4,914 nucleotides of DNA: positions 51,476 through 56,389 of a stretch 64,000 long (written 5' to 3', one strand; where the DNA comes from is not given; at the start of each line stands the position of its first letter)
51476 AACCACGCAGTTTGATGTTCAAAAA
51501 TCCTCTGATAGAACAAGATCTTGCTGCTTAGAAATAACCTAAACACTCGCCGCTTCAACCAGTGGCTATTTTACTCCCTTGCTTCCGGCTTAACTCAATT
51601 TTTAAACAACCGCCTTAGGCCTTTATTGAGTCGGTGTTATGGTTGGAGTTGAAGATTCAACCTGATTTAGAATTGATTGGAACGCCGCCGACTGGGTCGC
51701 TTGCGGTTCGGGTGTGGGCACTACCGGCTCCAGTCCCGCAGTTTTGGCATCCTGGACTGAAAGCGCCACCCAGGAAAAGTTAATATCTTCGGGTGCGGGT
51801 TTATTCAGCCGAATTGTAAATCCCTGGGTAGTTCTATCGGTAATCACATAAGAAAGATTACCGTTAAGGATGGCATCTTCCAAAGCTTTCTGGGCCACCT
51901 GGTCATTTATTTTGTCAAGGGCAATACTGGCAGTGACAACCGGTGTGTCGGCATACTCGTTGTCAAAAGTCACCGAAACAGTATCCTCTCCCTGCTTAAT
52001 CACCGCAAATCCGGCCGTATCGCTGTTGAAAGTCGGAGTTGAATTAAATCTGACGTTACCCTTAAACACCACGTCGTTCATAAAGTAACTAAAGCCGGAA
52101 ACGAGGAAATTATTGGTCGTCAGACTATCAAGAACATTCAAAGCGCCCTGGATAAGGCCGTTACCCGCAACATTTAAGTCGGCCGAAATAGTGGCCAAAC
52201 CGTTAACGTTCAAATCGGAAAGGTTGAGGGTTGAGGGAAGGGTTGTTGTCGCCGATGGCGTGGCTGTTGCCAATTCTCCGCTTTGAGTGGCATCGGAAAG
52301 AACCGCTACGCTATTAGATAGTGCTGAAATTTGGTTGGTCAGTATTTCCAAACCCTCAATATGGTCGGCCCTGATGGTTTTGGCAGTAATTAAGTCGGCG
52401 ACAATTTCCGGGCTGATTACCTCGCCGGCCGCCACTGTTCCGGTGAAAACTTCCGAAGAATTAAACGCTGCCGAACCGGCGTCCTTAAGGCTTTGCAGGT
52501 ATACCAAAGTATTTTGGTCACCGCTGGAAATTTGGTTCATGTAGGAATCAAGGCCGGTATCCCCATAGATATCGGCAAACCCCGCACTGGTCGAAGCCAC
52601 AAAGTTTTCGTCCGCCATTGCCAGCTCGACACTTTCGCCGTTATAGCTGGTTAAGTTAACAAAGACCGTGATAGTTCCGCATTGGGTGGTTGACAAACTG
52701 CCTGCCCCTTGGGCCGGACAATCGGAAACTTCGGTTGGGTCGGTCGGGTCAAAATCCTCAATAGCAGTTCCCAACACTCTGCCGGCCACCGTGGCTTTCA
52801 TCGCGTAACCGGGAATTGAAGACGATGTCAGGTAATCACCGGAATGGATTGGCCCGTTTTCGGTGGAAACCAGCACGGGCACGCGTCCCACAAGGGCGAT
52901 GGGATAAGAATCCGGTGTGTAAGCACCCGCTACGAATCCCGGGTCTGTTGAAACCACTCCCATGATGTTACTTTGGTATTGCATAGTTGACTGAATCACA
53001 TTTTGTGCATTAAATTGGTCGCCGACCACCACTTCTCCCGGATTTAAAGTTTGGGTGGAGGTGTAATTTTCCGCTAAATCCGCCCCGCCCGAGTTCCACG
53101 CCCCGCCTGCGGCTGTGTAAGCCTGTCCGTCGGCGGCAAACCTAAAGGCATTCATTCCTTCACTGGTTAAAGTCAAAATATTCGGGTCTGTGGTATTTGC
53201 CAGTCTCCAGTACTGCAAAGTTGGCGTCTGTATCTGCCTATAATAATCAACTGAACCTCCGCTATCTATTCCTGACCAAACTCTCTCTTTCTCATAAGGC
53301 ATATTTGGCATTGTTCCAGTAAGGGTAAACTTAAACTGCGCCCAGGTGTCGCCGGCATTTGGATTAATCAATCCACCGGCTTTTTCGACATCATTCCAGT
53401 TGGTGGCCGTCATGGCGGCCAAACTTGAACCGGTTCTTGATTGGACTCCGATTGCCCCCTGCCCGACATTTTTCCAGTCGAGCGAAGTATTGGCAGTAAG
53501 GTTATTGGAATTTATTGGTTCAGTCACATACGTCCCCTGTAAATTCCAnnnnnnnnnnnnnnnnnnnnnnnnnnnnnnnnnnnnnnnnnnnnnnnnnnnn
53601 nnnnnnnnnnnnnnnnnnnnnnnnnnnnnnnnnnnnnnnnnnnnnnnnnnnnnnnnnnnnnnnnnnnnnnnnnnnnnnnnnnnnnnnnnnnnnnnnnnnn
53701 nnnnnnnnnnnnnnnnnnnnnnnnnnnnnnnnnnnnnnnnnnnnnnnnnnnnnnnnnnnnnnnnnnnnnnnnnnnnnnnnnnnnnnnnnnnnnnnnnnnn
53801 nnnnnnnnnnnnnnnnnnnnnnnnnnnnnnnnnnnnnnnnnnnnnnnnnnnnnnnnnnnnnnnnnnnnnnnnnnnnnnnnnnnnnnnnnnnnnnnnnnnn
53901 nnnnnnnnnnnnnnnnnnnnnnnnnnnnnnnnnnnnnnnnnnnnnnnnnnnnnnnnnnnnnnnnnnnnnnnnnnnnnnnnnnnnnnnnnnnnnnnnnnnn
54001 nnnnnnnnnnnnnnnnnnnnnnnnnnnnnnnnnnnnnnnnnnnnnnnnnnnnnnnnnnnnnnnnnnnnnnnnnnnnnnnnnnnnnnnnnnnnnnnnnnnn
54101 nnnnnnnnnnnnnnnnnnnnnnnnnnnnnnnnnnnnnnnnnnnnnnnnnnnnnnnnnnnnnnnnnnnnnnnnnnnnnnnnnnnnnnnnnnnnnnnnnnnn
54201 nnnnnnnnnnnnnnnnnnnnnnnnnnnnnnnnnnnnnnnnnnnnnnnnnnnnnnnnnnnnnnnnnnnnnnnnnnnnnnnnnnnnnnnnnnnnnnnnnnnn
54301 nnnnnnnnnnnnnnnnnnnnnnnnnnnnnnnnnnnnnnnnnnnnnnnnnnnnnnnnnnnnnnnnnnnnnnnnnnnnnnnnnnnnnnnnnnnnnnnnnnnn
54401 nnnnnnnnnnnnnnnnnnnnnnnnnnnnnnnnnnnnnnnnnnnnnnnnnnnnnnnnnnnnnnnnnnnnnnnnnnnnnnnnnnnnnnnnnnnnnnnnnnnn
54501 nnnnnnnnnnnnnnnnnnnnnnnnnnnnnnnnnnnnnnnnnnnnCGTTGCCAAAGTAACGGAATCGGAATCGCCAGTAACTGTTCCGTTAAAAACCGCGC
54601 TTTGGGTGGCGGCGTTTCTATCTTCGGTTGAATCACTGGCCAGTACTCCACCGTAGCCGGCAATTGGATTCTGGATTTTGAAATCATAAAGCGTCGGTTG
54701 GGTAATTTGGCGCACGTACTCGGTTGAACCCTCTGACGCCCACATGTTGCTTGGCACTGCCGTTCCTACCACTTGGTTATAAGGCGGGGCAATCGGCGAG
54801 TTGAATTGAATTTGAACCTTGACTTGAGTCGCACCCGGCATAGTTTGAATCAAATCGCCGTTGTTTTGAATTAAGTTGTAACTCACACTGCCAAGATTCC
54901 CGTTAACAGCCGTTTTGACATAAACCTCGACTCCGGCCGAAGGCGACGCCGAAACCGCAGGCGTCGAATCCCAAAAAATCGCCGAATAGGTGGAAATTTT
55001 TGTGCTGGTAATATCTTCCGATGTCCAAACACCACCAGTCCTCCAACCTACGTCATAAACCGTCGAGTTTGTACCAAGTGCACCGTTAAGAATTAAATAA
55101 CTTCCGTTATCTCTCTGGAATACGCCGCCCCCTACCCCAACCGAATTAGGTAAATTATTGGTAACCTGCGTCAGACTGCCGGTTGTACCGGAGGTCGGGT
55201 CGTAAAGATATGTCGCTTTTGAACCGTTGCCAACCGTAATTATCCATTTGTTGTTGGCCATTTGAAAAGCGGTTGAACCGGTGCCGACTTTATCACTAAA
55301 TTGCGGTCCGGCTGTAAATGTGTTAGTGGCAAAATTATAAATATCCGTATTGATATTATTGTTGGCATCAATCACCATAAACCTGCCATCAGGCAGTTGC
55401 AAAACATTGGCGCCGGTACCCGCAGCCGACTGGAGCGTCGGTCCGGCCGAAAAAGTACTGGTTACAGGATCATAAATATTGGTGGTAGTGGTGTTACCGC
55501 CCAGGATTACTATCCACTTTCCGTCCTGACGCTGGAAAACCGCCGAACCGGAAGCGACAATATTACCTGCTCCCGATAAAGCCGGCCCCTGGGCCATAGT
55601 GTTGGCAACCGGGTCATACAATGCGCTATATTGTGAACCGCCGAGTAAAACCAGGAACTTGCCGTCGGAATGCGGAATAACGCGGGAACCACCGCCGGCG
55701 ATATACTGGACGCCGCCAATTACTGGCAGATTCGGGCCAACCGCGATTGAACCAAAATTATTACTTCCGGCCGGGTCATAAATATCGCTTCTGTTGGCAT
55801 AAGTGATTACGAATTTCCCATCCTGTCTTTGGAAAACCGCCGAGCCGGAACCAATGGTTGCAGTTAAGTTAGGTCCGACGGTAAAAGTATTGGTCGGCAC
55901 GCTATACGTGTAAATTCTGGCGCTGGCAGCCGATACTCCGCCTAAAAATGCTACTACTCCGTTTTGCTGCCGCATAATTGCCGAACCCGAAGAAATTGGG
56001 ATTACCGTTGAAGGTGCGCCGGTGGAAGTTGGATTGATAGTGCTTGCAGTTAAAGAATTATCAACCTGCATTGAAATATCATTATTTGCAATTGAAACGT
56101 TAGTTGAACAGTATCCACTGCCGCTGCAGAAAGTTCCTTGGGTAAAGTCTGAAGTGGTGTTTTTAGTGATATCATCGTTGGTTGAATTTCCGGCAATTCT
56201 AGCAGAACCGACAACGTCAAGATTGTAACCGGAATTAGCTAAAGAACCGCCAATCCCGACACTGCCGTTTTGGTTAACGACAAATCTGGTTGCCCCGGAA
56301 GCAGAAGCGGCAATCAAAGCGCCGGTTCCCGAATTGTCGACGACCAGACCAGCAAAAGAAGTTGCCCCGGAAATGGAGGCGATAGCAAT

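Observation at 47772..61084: Giant surface-protein locus bracketed by two excisionase-type HTH paralogs and start-proximal palindromes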

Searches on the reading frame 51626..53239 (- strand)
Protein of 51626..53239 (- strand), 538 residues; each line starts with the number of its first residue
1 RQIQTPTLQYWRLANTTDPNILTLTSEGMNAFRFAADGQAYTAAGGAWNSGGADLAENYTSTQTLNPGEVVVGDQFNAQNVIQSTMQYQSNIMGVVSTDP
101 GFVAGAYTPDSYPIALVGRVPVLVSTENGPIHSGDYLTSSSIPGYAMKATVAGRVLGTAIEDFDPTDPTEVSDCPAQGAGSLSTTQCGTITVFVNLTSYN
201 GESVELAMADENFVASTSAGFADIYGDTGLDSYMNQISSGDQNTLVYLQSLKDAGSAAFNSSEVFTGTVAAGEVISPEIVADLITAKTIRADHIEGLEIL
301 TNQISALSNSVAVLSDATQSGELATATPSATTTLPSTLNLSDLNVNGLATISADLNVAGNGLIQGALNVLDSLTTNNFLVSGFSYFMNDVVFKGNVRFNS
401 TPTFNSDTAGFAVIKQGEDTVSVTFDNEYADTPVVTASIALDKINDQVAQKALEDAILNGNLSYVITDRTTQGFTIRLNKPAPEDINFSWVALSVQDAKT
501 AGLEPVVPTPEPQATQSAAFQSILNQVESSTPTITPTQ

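Call 19: find_homologous_proteins(query=window:51626-53239:-, max_evalue=0.00001)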
Query window:51626-53239:- (538 aa): 140 proteins with E <= 0.00001 among 8000 candidates; the best 120 are listed.
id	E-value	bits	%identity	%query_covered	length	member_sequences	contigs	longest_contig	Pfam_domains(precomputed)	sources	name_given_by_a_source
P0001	9.3e-276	933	83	97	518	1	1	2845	-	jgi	jgi:hypothetical protein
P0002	3.3e-271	918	80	100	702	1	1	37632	-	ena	-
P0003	5.9e-242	822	74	99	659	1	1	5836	-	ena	-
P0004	1.8e-237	807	73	100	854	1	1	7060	-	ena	-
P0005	8.9e-190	650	75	77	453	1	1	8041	-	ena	-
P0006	4.9e-152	525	53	93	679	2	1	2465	-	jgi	jgi:hypothetical protein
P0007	3.6e-143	496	80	56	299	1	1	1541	-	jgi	jgi:hypothetical protein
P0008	7.0e-136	472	50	93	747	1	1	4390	-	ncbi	ncbi:MAG: hypothetical protein ACREGI_05830 [Candidatus Levyibacteriota bacterium]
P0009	1.9e-121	424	71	58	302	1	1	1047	-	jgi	jgi:hypothetical protein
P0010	1.5e-112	395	88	38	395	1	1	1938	-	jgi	jgi:hypothetical protein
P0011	2.0e-111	391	47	81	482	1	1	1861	-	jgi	jgi:hypothetical protein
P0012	6.3e-111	390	48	88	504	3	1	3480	-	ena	-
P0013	1.1e-107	379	50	89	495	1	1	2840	-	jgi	jgi:hypothetical protein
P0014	1.2e-103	366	45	97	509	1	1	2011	-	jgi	jgi:hypothetical protein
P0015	3.8e-103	364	51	83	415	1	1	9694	-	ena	-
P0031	4.6e-89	318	58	57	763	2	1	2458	PF11962.14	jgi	-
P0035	3.8e-88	315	58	57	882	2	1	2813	PF11962.14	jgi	jgi:hypothetical protein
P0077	1.9e-32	131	46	21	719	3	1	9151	PF13884.12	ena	-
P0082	4.2e-27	113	46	20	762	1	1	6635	PF11962.14,PF02095.22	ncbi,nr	ncbi:MAG: hypothetical protein Q7S63_02665, partial [bacterium]|nr:hypothetical protein [bacterium]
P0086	1.6e-23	102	41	34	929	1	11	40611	PF12728.14,PF00376.30,PF13411.13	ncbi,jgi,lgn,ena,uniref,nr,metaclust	ncbi:hypothetical protein A3F00_01955 [Candidatus Daviesbacteria bacterium RIFCSPHIGHO2_12_FULL_37_1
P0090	5.4e-21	93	27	76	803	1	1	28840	PF09458.17,PF08239.18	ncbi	-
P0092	1.1e-19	89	41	30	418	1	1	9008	PF11962.14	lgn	-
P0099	1.8e-17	82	37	28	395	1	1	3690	PF11962.14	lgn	-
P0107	3.1e-15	74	41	28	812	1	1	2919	PF12728.14,PF00376.30,PF13411.13,PF13384.13,PF13551.13,PF01527.27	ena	-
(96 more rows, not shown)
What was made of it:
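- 52577..53119 (-): phi29 pre-neck-appendage (gp12)-like beta domain carrying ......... (a D-x-x-E motif). Candidate autoprocessing/trimerisation domain. Several homologues carry PF11962 (call 19).
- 51707..52039 (-): H-type-lectin-like domain near the C-terminus. One homologue is named an H-type lectin protein and another carries PF09458 (call 19).
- On Peptidase_G2 / phi29 gp12 autoprocessing domain (PF11962): Some homologues carry it (call 19).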

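Call 20: find_encoding_contigs(protein=P0002, flank=10000, max_places=3)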
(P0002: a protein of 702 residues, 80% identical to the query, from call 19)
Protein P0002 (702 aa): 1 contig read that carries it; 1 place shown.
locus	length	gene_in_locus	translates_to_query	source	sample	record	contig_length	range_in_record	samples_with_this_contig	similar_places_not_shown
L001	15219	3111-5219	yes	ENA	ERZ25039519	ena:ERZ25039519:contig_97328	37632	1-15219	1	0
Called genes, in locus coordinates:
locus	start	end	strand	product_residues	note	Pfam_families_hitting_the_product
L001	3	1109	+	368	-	?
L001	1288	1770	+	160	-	-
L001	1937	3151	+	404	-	-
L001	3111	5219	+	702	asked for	-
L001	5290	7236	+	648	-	-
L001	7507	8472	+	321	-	PF13354:Beta-lactamase2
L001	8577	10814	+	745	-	PF00041:fn3, PF16656:Pur_ac_phosph_N (weak), PF25059:FN3_DSCAM-DSCAML_C (weak), PF13715:CarbopepD_reg_2 (faint), PF13620:CarboxypepD_reg (weak), PF00578:AhpC-TSA, PF08534:Redoxin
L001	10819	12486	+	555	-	PF02743:dCache_1 (weak), PF14827:dCache_3, PF17203:sCache_3_2 (faint), PF17201:Cache_3-Cache_2, PF17202:sCache_3_3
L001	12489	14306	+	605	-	PF00989:PAS, PF08448:PAS_4, PF13188:PAS_8 (weak), PF08447:PAS_3, PF13426:PAS_9, PF00512:HisKA, PF02518:HATPase_c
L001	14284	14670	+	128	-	PF00072:Response_reg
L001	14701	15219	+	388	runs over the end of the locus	PF13407:Peripla_BP_4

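Call 73: predict_structure(alignment_id=A5)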
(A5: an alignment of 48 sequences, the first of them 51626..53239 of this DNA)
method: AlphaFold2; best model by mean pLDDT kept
length: 538 residues; sequences in the alignment: 48
mean_pLDDT: 76.1   pTM: 0.47
mean pLDDT of the five models: 76.1, 74.8, 74.0, 73.5, 70.7
residues with pLDDT >= 90: 199; 70-90: 133; 50-70: 139; < 50: 67
segments of 3 or more residues with pLDDT < 50: 1-3, 217-228, 232-237, 261-263, 319-339, 342-344, 348-350, 360-362, 364-367
pLDDT, mean of each block of 10 residues (from residue 1): 50 57 67 67 64 86 97 95 97 95 86 96 96 97 97 95 95 94 95 94 79 58 47 51 72 60 52 69 74 64 63 56 35 42 49 52 49 70 79 84 93 97 97 96 81 86 95 97 95 90 61 62 73 58
secondary structure, 60 per line:
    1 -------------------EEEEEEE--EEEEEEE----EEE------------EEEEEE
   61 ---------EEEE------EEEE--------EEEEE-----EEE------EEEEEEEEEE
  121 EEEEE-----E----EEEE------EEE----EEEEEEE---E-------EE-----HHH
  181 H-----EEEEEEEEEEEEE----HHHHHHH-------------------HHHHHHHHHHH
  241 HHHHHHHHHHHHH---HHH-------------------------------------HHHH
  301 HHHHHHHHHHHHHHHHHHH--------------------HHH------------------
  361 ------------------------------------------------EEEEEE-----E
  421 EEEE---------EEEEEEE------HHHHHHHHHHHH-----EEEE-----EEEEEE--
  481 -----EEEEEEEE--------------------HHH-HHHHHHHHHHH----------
elements in order: E20-26 E29-35 E40-42 E55-60 E70-73 E80-83 E92-96 E102-104 E111-125 E136-139 E146-148 E153-159 H178-181 E187-199 H204-210 H230-253 H297-319 E409-414 E420-424 E434-440 H447-458 E464-467 E473-478 E486-493 H518-528
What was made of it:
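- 52577..53119 (-): AlphaFold pLDDT 86-97 over this domain (call 73).
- On H-type lectin domain (PF09458): Local pLDDT is 84-97 (call 73).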

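Call 77: fold_search(model_id=the predicted structure, library=pdb)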
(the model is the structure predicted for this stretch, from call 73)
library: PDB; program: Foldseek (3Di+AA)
matches with E <= 10: 391; with E <= 0.001: 1
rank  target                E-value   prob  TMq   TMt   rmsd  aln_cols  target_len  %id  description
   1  8pkh_FJ               9.3e-04  1.00  0.16  0.43   6.0       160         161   12  Borrelia bacteriophage BB1 procapsid, fivefold-symmetrized outer shell (released 2023-07-12)
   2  8hdt_G                2.0e-03  1.00  0.18  0.51   5.9       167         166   14  Cyanophage Pam3 capsid asymmetric unit (released 2023-01-18)
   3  9ocb_K                8.2e-03  1.00  0.18  0.58   6.3       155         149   14  Sf11 capsid Icosahedral Reconstruction (released 2025-11-12)
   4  3wmp_A                9.7e-03  1.00  0.11  0.54   5.8       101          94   14  Crystal structure of SLL-2 (released 2015-01-14)
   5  8pkh_FN               1.1e-02  0.97  0.17  0.46  13.1       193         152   11  Borrelia bacteriophage BB1 procapsid, fivefold-symmetrized outer shell (released 2023-07-12)
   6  4q56_A                1.3e-02  1.00  0.11  0.56   5.7       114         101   12  Structure of Helix aspersa agglutinin with natural glycosylation and N-acetyl-alpha-D-galactosamine (GalNAc) (released 2015-10-14)
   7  8pkh_FO               1.3e-02  0.99  0.17  0.46   5.5       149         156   11  Borrelia bacteriophage BB1 procapsid, fivefold-symmetrized outer shell (released 2023-07-12)
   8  2ccv                  1.4e-02  1.00  0.11  0.56   5.7       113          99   12  Structure of Helix Pomatia agglutinin with zinc and N-acetyl-alpha-D- galactoseamine (GalNAc) (released 2006-05-15)
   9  7eea_C                1.6e-02  1.00  0.11  0.09   3.5        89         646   16  Cyanophage Pam1 tailspike receptor-binding domain (released 2021-10-20)
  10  8pkh_FP               2.0e-02  0.99  0.17  0.48   5.2       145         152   11  Borrelia bacteriophage BB1 procapsid, fivefold-symmetrized outer shell (released 2023-07-12)
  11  7eea_B                2.2e-02  1.00  0.11  0.09   3.4        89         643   17  Cyanophage Pam1 tailspike receptor-binding domain (released 2021-10-20)
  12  2ce6                  2.4e-02  0.99  0.10  0.47  12.9       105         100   13  Structure of Helix Pomatia agglutinin with no ligands (released 2006-05-15)
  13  8pkh_FK               2.5e-02  0.98  0.17  0.46   5.6       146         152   11  Borrelia bacteriophage BB1 procapsid, fivefold-symmetrized outer shell (released 2023-07-12)
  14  8pkh_FV               3.0e-02  0.98  0.17  0.46   5.5       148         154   11  Borrelia bacteriophage BB1 procapsid, fivefold-symmetrized outer shell (released 2023-07-12)
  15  7eea_A                3.3e-02  1.00  0.11  0.09   3.4        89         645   17  Cyanophage Pam1 tailspike receptor-binding domain (released 2021-10-20)
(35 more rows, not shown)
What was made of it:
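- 51707..52039 (-): Foldseek against PDB: Helix pomatia agglutinin, SLL-2, discoidin II, pyocin fibre and Pam1 tailspike tips (E about 1e-2, probability 1.0, call 77).
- On H-type lectin domain (PF09458): Helix pomatia agglutinin, SLL-2, Helix aspersa agglutinin and discoidin II: probability 1.0, TM (target) 0.5-0.56, E about 1e-2 (call 77).
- Closest known: Phage tail fibres and tailspikes with C-terminal autoprocessing domains. Same: The lectin-like end resembles pyocin and tailspike receptor-binding tips (call 77).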

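Call 80: search_protein_families(library=pfam, proteins=[window:51626-53119:-], max_evalue=1)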
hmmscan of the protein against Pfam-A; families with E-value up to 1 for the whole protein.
window:51626-53119:- (498 aa): 1 family
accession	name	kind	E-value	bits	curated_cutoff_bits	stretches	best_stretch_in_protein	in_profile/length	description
PF09458.16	H_lectin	-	0.0029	18.2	24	1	381-452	2-66/67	H-type lectin domain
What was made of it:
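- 51707..52039 (-): Pfam H_lectin scores 18.2 bits, below the cutoff of 24 (call 80).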

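Call 94: fold_search(model_id=the predicted structure, library=viral)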
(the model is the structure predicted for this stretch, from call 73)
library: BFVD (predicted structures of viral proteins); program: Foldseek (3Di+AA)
matches with E <= 10: 675; with E <= 0.001: 49
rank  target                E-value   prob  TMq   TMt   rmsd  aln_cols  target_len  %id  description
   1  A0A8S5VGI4            3.4e-11  1.00  0.23  0.65   8.4       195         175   22  Preneck appendage protein [Myoviridae sp. ctkfK18]
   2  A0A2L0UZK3            4.8e-11  1.00  0.21  0.19   2.7       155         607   26  Uncharacterized protein [Agrobacterium phage Atu_ph07]
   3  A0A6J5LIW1            6.7e-11  1.00  0.25  0.66   5.9       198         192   24  Uncharacterized protein [uncultured Caudovirales phage]
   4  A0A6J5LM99            8.4e-11  1.00  0.23  0.56   8.2       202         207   26  Uncharacterized protein [uncultured Caudovirales phage]
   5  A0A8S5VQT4            1.1e-10  1.00  0.25  0.37   5.1       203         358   19  (no name in the UniProt tables at hand)
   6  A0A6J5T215            1.4e-10  1.00  0.23  0.23   9.9       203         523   28  Uncharacterized protein [uncultured Caudovirales phage]
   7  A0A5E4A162            1.8e-10  1.00  0.23  0.26   4.3       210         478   24  (no name in the UniProt tables at hand)
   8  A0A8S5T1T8            1.9e-10  1.00  0.22  0.64   8.2       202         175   20  Preneck appendage protein barrel, VIRAL PROTEIN.8A [Myoviridae sp. ctWb16]
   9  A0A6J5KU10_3          3.4e-10  1.00  0.24  0.12   5.6       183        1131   26  Uncharacterized protein [uncultured Caudovirales phage]
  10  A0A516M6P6            3.8e-10  1.00  0.21  0.23   9.7       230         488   13  (no name in the UniProt tables at hand)
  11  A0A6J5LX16            4.0e-10  1.00  0.21  0.16   3.1       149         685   28  Uncharacterized protein [uncultured Caudovirales phage]
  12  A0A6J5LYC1            6.2e-10  1.00  0.24  0.09   7.7       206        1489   24  Uncharacterized protein [uncultured Caudovirales phage]
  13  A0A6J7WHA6            1.3e-09  1.00  0.23  0.41   8.6       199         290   23  Uncharacterized protein [uncultured Caudovirales phage]
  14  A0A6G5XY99            2.0e-09  1.00  0.24  0.24   6.6       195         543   25  (no name in the UniProt tables at hand)
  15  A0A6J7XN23            3.9e-09  1.00  0.23  0.30   8.5       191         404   23  Major tropism determinant N-terminal domain-containing protein [uncultured Caudovirales phage]
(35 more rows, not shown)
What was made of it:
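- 52577..53119 (-): Foldseek against viral models: 'Preneck appendage protein', E 3e-11 (call 94).
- On Peptidase_G2 / phi29 gp12 autoprocessing domain (PF11962): Foldseek against viral models finds pre-neck appendage proteins at E 3e-11 (call 94).
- Closest known: Phage tail fibres and tailspikes with C-terminal autoprocessing domains. Same: The beta domain matches pre-neck appendage proteins (E 3e-11, call 94).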

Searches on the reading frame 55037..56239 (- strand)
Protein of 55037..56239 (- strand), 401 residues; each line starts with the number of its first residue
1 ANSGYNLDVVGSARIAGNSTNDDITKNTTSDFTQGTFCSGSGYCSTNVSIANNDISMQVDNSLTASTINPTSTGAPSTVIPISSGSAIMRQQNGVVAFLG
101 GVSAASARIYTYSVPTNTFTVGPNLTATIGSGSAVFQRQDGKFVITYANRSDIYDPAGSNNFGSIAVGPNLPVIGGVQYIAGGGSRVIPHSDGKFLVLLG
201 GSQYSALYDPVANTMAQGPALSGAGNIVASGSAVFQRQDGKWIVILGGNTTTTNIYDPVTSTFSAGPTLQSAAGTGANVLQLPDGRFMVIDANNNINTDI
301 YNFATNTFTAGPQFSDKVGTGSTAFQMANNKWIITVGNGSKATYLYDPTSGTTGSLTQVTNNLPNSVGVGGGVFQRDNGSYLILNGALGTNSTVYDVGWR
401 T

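Call 80: search_protein_families(library=pfam, proteins=[window:55037-56239:-], max_evalue=1)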
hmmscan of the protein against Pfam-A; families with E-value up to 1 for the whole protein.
window:55037-56239:- (401 aa): 3 families
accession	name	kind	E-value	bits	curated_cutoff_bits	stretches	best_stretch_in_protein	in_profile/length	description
PF13964.12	Kelch_6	-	3.4e-06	27.3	25.3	1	94-126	13-47/50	Kelch motif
PF07893.19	DUF1668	-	7.1e-05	22.8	23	1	233-276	65-107/336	Protein of unknown function (DUF1668)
PF01344.31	Kelch_1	-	0.059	13.3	20.1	0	255-269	31-45/46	Kelch motif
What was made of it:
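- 55037..56029 (-): First Kelch-like beta-propeller, about 7 blades. Kelch_6 scores 27.3 bits against a cutoff of 25.3 when the segment is scanned alone (call 80).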
